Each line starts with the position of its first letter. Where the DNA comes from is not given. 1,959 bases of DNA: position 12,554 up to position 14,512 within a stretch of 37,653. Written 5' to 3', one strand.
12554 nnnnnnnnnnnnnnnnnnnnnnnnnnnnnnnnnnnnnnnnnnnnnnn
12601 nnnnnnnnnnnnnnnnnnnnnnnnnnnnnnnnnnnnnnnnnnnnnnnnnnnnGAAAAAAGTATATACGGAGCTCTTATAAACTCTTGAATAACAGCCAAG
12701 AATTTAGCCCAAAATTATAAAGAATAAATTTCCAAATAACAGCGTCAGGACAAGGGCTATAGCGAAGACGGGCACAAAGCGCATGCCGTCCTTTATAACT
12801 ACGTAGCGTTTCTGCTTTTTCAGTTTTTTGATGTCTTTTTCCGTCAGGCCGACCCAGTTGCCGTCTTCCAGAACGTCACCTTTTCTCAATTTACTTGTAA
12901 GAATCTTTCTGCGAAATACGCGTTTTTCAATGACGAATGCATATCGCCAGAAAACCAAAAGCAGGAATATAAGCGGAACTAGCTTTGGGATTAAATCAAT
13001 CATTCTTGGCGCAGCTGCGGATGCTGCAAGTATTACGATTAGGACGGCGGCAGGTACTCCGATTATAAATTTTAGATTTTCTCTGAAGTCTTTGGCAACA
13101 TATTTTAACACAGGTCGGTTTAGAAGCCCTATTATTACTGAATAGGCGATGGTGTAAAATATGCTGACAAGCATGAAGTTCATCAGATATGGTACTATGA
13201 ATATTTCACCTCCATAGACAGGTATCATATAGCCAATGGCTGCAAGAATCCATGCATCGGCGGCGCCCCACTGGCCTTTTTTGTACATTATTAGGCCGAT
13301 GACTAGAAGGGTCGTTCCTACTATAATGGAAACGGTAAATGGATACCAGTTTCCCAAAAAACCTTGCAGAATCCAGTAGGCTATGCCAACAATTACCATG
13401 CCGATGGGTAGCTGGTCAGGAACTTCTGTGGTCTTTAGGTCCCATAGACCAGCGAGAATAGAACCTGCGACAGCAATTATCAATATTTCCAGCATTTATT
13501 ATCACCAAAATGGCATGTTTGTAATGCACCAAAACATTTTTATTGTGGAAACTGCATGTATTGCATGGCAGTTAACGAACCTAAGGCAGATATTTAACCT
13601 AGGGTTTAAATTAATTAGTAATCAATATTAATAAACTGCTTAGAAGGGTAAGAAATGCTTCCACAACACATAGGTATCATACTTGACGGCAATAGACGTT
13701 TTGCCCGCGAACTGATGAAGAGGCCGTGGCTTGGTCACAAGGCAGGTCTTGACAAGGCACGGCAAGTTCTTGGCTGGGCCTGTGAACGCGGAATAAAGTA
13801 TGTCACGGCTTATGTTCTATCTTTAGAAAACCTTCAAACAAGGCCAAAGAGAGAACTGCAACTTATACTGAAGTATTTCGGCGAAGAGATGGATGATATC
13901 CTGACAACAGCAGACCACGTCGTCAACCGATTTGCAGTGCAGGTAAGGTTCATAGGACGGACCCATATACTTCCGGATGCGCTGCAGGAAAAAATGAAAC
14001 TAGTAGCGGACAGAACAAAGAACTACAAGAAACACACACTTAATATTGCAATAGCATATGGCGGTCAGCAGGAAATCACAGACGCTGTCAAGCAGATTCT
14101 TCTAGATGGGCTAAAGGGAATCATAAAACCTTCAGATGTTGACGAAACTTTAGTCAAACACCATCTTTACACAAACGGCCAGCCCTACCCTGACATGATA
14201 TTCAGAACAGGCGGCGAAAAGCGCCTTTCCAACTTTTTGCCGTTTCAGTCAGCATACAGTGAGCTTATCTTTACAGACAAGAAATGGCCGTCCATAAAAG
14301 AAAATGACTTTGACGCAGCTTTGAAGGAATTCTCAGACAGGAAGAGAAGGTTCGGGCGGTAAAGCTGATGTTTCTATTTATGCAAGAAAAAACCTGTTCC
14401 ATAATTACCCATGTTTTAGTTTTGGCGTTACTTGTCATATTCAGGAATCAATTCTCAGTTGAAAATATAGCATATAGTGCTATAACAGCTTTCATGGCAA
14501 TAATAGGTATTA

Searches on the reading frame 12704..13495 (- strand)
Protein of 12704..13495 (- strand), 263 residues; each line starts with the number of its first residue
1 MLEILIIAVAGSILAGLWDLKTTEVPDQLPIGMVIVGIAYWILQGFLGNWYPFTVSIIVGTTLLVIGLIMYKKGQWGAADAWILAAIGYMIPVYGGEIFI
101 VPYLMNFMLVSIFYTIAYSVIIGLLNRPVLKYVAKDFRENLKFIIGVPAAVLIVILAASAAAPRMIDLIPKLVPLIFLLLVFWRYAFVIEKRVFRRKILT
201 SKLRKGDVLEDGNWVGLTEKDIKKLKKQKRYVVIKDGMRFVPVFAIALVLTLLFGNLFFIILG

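Call 5: search_protein_families(library=ncbifam, proteins=[window:12704-13495:-], max_evalue=0.01)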
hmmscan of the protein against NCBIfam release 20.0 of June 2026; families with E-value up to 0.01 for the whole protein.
window:12704-13495:- (263 aa): 1 family
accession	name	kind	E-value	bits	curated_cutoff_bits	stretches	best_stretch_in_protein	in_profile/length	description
NF040695.1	FlaK_Arch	equivalog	6.1e-07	29.2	330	1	6-123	4-128/230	preflagellin peptidase FlaK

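Call 54: search_protein_families(library=pfam, proteins=[window:12704-13495:-], max_evalue=0.001)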
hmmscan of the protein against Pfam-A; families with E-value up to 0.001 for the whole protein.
window:12704-13495:- (263 aa): 1 family
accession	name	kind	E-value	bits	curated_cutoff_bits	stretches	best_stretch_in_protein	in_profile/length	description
PF01478.23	Peptidase_A24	-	3.5e-10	40.7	26.5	1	7-119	2-103/104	Type IV leader peptidase family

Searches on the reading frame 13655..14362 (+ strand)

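Call 54: search_protein_families(library=pfam, proteins=[window:13655-14362:+], max_evalue=0.001)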
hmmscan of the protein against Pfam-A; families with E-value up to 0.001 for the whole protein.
window:13655-14362:+ (235 aa): 1 family
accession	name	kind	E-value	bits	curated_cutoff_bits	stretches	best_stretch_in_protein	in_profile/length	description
PF01255.24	Prenyltransf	-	1.6e-66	224.5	27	1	9-234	1-219/219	Putative undecaprenyl diphosphate synthase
